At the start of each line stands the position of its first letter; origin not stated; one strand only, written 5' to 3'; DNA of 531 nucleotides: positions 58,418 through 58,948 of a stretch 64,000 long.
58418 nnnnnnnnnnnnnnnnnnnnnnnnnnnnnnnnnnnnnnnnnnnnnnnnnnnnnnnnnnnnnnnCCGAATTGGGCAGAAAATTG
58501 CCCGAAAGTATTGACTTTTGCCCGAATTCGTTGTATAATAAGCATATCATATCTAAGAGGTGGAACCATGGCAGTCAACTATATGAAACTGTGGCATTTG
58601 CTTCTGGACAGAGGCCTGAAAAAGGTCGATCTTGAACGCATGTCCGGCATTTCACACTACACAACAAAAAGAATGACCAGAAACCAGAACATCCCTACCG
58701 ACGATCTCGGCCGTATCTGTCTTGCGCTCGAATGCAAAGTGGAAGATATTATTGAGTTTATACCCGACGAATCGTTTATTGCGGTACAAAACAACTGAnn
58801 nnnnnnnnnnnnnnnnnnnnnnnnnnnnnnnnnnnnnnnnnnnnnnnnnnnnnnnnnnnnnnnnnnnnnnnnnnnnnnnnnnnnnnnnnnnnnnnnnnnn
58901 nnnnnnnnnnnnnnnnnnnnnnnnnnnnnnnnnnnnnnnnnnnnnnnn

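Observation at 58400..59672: XRE regulator followed by a Bro-N-Fic fusion protein behind a strong promoter with repeats and a short inverted repeat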

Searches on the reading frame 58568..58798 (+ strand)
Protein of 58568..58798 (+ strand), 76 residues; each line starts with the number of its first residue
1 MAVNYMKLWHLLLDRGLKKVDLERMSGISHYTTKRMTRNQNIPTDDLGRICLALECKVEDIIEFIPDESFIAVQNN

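Call 5: search_protein_families(library=pfam, proteins=[window:58568-58798:+], max_evalue=0.01)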
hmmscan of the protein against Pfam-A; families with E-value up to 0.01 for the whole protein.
window:58568-58798:+ (76 aa): 1 family
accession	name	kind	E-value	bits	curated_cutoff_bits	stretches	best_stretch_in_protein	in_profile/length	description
PF13443.12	HTH_26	-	3.4e-15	56.5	22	1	7-67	1-63/63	Cro/C1-type HTH DNA-binding domain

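Call 6: search_protein_families(library=ncbifam, proteins=[window:58568-58798:+], max_evalue=0.01)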
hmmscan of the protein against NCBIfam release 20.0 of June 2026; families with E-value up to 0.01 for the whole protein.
window:58568-58798:+ (76 aa): 1 family
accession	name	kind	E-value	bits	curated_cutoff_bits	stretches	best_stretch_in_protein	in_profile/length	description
NF000090.1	trans_reg_VanU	equivalog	6.7e-14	51.9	150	1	1-67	1-67/75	glycopeptide resistance transcriptional regulator VanU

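Call 7: search_protein_families(library=padloc, proteins=[window:58568-58798:+], max_evalue=0.01)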
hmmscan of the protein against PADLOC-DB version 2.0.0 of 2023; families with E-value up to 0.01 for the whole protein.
window:58568-58798:+ (76 aa): 0 families

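Call 8: search_protein_families(library=phrogs, proteins=[window:58568-58798:+], max_evalue=0.01)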
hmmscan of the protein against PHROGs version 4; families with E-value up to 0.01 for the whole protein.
window:58568-58798:+ (76 aa): 1 family
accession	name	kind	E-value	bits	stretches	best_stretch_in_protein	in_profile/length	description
phrog_3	-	transcription regulation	6.5e-05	23.9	1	3-69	88-153/430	transcriptional repressor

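Call 74: find_encoding_contigs(protein=window:58568-58798:+, flank=5000, max_places=10)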
Protein window:58568-58798:+ (76 aa): 1 contig read that carries it; 1 place shown.
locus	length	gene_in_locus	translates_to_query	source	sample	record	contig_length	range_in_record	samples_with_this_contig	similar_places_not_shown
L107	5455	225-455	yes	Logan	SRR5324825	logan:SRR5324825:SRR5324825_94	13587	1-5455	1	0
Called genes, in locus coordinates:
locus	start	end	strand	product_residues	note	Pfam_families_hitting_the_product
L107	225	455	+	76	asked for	PF13443:HTH_26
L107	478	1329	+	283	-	PF02498:Bro-N, PF02661:Fic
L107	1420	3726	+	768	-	-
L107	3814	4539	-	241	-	PF01261:AP_endonuc_2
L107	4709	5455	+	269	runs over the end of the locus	PF00657:Lipase_GDSL, PF13472:Lipase_GDSL_2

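Call 75: find_homologous_proteins(query=window:58568-58795:+, max_evalue=0.00001)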
Query window:58568-58795:+ (76 aa): 15 proteins with E <= 0.00001 among 15 candidates.
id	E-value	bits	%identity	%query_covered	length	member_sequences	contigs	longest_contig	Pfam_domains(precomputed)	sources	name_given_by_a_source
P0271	2.3e-38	147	92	95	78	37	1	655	PF13443.13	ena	-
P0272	4.3e-38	146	87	100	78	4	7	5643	PF13443.13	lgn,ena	-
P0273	2.7e-36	140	88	95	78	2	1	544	PF13443.13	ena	-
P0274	1.3e-35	138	88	91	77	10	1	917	PF13443.13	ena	-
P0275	2.9e-34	134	81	100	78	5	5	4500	PF13443.13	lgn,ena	-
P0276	4.4e-32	127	79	95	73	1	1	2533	PF13443.13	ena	-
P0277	4.1e-30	121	78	91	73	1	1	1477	PF13443.13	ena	-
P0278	6.9e-25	104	71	89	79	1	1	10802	PF13443.13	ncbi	-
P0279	1.5e-18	84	55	91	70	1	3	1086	PF13443.13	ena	-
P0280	2.3e-18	83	58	88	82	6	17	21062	PF13443.13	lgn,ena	-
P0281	4.5e-18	82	59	89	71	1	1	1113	PF13443.13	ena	-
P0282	5.2e-18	82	76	72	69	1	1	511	-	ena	-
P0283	6.1e-18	82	57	89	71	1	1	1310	PF13443.13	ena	-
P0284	6.2e-18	82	57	89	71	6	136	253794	PF13443.13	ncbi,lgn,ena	ncbi:MAG: helix-turn-helix domain-containing protein [Hominenteromicrobium sp.]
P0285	7.4e-15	72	80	61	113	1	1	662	PF19481.4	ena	-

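Call 76: find_encoding_contigs(protein=P0272, flank=4000, max_places=4)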
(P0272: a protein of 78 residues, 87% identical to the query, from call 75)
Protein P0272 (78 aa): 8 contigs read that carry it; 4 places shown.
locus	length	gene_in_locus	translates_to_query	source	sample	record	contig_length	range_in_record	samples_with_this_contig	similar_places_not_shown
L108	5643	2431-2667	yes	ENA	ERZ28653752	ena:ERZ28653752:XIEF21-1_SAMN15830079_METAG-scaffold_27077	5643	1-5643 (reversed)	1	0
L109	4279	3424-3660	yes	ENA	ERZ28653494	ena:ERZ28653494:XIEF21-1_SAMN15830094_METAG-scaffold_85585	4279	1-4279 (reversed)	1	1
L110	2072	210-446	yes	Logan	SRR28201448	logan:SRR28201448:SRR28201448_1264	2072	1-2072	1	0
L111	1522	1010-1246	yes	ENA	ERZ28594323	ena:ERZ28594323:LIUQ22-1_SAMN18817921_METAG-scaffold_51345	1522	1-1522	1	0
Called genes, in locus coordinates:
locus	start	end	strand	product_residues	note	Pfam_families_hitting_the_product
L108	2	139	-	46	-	?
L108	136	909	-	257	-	PF14386:DUF4417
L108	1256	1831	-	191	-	-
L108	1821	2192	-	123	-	PF13560:HTH_31 (weak)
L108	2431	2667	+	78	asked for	PF13443:HTH_26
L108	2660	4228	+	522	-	PF12161:HsdM_N, PF02384:N6_Mtase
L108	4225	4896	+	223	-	-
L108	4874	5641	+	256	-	?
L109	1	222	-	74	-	?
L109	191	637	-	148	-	-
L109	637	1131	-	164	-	-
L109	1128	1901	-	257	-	PF14386:DUF4417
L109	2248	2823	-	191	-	-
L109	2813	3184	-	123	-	PF13560:HTH_31 (weak)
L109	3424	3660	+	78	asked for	PF13443:HTH_26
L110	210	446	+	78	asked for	PF13443:HTH_26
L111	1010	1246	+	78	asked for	PF13443:HTH_26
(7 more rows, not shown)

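Call 77: find_encoding_contigs(protein=P0278, flank=4000, max_places=2)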
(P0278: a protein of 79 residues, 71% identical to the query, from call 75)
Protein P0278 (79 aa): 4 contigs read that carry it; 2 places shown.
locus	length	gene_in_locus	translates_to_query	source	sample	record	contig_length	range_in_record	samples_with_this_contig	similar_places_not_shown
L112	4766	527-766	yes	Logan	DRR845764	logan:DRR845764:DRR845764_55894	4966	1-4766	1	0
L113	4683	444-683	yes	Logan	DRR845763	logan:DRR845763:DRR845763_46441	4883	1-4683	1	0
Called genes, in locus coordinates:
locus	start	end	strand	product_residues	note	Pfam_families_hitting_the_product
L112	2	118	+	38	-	?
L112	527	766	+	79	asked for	PF13443:HTH_26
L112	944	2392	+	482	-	PF25169:DUF7830 (faint)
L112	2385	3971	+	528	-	-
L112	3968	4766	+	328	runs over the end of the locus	-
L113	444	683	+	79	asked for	PF13443:HTH_26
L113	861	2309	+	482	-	PF25169:DUF7830 (faint)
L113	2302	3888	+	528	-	-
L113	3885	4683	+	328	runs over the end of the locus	-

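Call 78: find_encoding_contigs(protein=P0284, flank=4000, max_places=4)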
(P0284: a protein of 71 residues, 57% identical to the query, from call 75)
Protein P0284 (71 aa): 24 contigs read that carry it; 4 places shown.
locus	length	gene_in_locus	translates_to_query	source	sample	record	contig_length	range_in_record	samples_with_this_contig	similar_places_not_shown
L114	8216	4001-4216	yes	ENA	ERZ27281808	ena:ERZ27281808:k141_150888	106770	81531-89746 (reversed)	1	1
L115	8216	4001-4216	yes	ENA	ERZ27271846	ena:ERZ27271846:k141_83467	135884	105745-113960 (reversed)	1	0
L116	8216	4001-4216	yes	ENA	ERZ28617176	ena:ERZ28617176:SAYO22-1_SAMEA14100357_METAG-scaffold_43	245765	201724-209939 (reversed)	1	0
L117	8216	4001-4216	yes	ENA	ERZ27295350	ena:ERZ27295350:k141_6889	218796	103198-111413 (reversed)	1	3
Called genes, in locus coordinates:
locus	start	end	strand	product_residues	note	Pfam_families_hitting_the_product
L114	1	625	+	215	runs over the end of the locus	PF02660:G3P_acyltransf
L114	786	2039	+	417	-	PF01595:CNNM, PF00571:CBS, PF03471:CorC_HlyC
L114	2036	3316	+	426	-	PF01595:CNNM, PF00571:CBS (weak), PF03471:CorC_HlyC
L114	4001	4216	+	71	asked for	PF13443:HTH_26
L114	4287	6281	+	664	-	PF13589:HATPase_c_3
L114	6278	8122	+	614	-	PF13588:HSDR_N_2, PF02384:N6_Mtase, PF01170:UPF0020, PF20473:MmeI_Mtase, PF07669:Eco57I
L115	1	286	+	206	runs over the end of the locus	PF07799:DUF1643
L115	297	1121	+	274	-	PF00795:CN_hydrolase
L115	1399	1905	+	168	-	PF00156:Pribosyltran, PF14681:UPRTase (weak)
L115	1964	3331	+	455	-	PF00860:Xan_ur_permease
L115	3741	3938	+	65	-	-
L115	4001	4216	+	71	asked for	PF13443:HTH_26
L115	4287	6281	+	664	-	PF13589:HATPase_c_3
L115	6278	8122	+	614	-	PF13588:HSDR_N_2, PF02384:N6_Mtase, PF01170:UPF0020 (weak), PF20473:MmeI_Mtase, PF07669:Eco57I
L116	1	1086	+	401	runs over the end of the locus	PF00155:Aminotran_1_2, PF12897:Asp_aminotransf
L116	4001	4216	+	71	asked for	PF13443:HTH_26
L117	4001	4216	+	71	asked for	PF13443:HTH_26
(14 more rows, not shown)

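Call 79: find_encoding_contigs(protein=P0280, flank=4000, max_places=4)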
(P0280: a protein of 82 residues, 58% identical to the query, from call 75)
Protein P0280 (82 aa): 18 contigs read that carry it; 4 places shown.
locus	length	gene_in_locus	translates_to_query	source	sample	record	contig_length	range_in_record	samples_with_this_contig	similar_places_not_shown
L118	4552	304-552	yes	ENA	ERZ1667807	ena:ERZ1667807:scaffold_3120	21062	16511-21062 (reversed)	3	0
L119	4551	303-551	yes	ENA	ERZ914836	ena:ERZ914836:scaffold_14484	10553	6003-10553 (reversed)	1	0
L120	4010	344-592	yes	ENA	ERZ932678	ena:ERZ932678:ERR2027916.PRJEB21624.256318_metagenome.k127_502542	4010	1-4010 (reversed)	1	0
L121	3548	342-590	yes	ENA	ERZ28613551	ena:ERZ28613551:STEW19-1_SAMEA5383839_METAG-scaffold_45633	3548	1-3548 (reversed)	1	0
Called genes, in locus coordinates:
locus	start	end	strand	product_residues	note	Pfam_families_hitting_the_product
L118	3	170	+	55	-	?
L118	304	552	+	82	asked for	PF13443:HTH_26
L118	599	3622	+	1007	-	PF03118:RNA_pol_A_CTD, PF14520:HHH_5 (weak), PF04545:Sigma70_r4 (weak)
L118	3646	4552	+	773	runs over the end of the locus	PF01507:PAPS_reduct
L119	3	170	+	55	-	?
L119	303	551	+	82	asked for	PF13443:HTH_26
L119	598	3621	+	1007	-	PF03118:RNA_pol_A_CTD, PF14520:HHH_5 (weak), PF04545:Sigma70_r4 (weak)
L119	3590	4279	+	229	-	PF25264:DUF7864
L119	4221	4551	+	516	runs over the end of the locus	PF25263:DUF7863, PF08665:PglZ (faint)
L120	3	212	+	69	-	?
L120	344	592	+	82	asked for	PF13443:HTH_26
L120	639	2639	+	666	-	PF03118:RNA_pol_A_CTD, PF14520:HHH_5 (weak), PF04545:Sigma70_r4 (weak)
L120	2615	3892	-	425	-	PF01609:DDE_Tnp_1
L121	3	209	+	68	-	?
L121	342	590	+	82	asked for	PF13443:HTH_26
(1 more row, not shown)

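Call 82: search_protein_families(library=padloc, proteins=[L108:2660-4225:+, L108:4225-4893:+, L112:944-2389:+, L112:2385-3968:+, L114:4287-6278:+, L114:6278-8119:+, L118:599-3619:+, L119:3590-4276:+], max_evalue=0.00001)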
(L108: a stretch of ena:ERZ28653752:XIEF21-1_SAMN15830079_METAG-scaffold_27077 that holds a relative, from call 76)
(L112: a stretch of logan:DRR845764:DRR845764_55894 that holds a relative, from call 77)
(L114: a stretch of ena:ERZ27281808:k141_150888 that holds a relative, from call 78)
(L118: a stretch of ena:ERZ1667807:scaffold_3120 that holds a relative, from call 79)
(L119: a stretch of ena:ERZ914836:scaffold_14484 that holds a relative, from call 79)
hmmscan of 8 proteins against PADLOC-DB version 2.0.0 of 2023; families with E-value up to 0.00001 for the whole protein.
L108:2660-4225:+ (522 aa): 42 families (the best 25 are shown)
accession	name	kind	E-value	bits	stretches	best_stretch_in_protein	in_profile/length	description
PDLC03022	MTase_I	-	4.3e-126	420.3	1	10-491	3-486/857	Type I methyltransferase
PDLC03027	MTase_I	-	4.6e-94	314.5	2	133-492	89-450/810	Type I methyltransferase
PDLC03031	MTase_I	-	2e-79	265.8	1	12-491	7-496/834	Type I methyltransferase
PDLC03032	MTase_I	-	7.5e-68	227.5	1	147-497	104-454/1001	Type I methyltransferase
PDLC03033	MTase_I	-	1.4e-56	190.6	1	20-518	20-531/541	Type I methyltransferase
PDLC03020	MTase_I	-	5.2e-54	181.9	1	11-399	4-393/410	Type I methyltransferase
PDLC03038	MTase_I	-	2.5e-53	179.2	1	11-500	7-471/896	Type I methyltransferase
PDLC03019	MTase_I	-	5.9e-53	178.4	1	15-511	10-495/932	Type I methyltransferase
PDLC04134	mad2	-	1.1e-52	177.5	1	7-454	135-490/492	mads_2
PDLC03021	MTase_I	-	1.7e-50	170.3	1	83-516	52-490/491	Type I methyltransferase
PDLC03039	MTase_I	-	8.9e-48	160.9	1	12-512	6-484/708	Type I methyltransferase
PDLC03029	MTase_I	-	2.4e-47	159.8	1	7-469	3-468/661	Type I methyltransferase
PDLC03240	MTase_II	-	1.6e-46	157.2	1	12-485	7-472/511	Type II methyltransferase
PDLC03028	MTase_I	-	2e-46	156.6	1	13-518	729-1229/1236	Type I methyltransferase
PDLC03035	MTase_I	-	3.6e-38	129.5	1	5-460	2-441/653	Type I methyltransferase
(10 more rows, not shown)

L108:4225-4893:+ (223 aa): 43 families (the best 25 are shown)
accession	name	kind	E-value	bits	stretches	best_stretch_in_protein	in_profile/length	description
PDLC03144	Specificity_I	-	4.2e-45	152.9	1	1-212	1-193/388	Type I specificity subunit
PDLC03077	Specificity_I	-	4.7e-38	129.8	1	1-213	1-214/417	Type I specificity subunit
PDLC03057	Specificity_I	-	2.9e-31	106.7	1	98-213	92-209/407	Type I specificity subunit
PDLC03111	Specificity_I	-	5e-22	76.8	1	100-213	78-197/207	Type I specificity subunit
PDLC03126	Specificity_I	-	2.7e-20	70.7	1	119-211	112-206/690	Type I specificity subunit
PDLC03198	Specificity_I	-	1.2e-17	62.6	1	96-216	82-205/208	Type I specificity subunit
PDLC04137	mad5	-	3e-15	54.3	1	114-204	91-183/392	mads_5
PDLC03073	Specificity_I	-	1.4e-14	52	1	95-209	97-213/437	Type I specificity subunit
PDLC03624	REase_MTase_IIG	-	3.3e-14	49.7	1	58-200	914-1058/1271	Type IIG restriction enzyme-methyltransferase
PDLC03131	Specificity_I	-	9.9e-13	46.2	1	86-196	60-166/439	Type I specificity subunit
PDLC03068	Specificity_I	-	8.5e-12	42.9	1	96-203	78-189/403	Type I specificity subunit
PDLC03107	Specificity_I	-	1.9e-10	38.4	1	121-209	97-177/392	Type I specificity subunit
PDLC03089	Specificity_I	-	1.1e-09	35.9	1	84-183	68-168/446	Type I specificity subunit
PDLC03162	Specificity_I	-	1.7e-09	35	1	116-203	310-400/431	Type I specificity subunit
PDLC03101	Specificity_I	-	2.7e-09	35.1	1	82-210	68-196/411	Type I specificity subunit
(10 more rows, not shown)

L112:944-2389:+ (482 aa): 1 family
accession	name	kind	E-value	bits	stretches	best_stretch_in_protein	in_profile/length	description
PDLC00003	DruB1|DruB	-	7.5e-91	303.4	1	12-479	3-475/477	Unknown function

L112:2385-3968:+ (528 aa): 0 families

L114:4287-6278:+ (664 aa): 0 families

L114:6278-8119:+ (614 aa): 53 families (the best 25 are shown)
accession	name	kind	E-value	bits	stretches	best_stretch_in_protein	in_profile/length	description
PDLC03030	MTase_I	-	2.8e-140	466.9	1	22-562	33-582/670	Type I methyltransferase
PDLC03318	MTase_II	-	2.8e-75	252.1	2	192-427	198-460/723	Type II methyltransferase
PDLC03018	MTase_I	-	1.2e-72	243.4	3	38-370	23-353/749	Type I methyltransferase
PDLC03034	MTase_I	-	6.3e-70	234.2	3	219-428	220-436/672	Type I methyltransferase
PDLC03218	MTase_II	-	1.2e-65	220.1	1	213-605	141-526/532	Type II methyltransferase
PDLC03021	MTase_I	-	3.5e-57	192.3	1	283-604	121-417/491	Type I methyltransferase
PDLC04134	mad2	-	2.3e-50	169.9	1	40-608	5-490/492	mads_2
PDLC03026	MTase_I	-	2.6e-49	166.7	1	222-569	30-363/487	Type I methyltransferase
PDLC03357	MTase_II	-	4.6e-39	132.3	1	196-601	3-375/620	Type II methyltransferase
PDLC03317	MTase_II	-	4.2e-37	125.9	1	65-566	36-535/831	Type II methyltransferase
PDLC03031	MTase_I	-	2e-32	110.3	1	279-600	134-447/834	Type I methyltransferase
PDLC03624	REase_MTase_IIG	-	2.8e-32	109.6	1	285-570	379-654/1271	Type IIG restriction enzyme-methyltransferase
PDLC03025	MTase_I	-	1.8e-31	107.5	1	283-564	118-374/569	Type I methyltransferase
PDLC03024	MTase_I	-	5.1e-27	92.5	2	468-585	470-596/628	Type I methyltransferase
PDLC03036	MTase_I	-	3.3e-24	83.3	1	317-567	208-437/635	Type I methyltransferase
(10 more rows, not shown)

L118:599-3619:+ (1007 aa): 0 families

L119:3590-4276:+ (229 aa): 1 family
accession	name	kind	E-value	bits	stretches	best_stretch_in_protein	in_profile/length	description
PDLC02544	PglZ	-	3e-08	30.5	1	22-212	12-209/772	PglZ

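Call 87: search_solved_structures(query=window:58568-58795:+, max_evalue=1, show_alignments=1)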
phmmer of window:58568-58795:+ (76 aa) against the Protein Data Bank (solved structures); distinct sequences matched with E-value up to 1: 1.
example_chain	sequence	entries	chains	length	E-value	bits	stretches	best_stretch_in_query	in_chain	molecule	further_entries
3tyr_A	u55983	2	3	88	6.1e-11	45.4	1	1-67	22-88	Transcriptional regulator | Predicted transcriptional regulator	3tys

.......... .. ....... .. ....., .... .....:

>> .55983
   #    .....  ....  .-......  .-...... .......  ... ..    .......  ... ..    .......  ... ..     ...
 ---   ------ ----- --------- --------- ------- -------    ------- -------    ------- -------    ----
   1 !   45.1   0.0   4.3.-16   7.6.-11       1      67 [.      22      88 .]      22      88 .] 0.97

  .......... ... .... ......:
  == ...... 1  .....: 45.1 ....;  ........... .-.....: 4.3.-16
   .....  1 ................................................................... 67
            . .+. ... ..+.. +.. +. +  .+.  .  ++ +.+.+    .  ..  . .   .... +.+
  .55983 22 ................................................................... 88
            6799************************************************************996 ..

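Call 92: find_encoding_contigs(protein=P0275, flank=4000, max_places=4)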
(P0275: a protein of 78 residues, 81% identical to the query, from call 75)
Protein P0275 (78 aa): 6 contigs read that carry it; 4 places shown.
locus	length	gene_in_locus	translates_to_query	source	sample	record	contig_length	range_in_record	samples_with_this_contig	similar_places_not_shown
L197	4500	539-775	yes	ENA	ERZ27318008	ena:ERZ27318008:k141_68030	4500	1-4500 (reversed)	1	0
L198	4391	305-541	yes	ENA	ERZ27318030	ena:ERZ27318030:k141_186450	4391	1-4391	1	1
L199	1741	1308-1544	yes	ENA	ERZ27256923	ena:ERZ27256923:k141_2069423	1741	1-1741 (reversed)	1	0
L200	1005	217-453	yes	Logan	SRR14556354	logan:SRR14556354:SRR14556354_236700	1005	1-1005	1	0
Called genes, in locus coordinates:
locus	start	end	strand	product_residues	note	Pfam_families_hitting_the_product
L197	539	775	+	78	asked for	PF13443:HTH_26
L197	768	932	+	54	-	PF12161:HsdM_N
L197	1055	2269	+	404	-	PF02384:N6_Mtase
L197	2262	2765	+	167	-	-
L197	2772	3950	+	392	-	PF01420:Methylase_S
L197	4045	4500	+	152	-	?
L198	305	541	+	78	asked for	PF13443:HTH_26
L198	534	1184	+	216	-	PF12161:HsdM_N, PF02384:N6_Mtase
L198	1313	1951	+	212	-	PF00132:Hexapep, PF14602:Hexapep_2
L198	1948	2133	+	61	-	-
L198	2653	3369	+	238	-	-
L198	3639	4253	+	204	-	PF00717:Peptidase_S24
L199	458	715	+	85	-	PF12728:HTH_17 (weak)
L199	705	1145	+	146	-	PF12728:HTH_17 (weak)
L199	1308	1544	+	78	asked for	PF13443:HTH_26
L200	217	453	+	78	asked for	PF13443:HTH_26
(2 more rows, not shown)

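Call 93: find_encoding_contigs(protein=P0276, flank=4000, max_places=2)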
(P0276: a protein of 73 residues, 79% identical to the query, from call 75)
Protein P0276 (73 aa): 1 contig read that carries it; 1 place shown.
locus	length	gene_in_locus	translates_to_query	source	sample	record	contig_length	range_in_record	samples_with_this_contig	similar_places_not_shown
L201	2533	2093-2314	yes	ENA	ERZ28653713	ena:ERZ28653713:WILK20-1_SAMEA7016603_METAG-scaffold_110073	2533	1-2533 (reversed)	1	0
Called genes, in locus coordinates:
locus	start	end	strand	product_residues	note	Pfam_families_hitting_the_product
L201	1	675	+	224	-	?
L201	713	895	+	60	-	-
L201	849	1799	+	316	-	-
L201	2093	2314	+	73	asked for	PF13443:HTH_26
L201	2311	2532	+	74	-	?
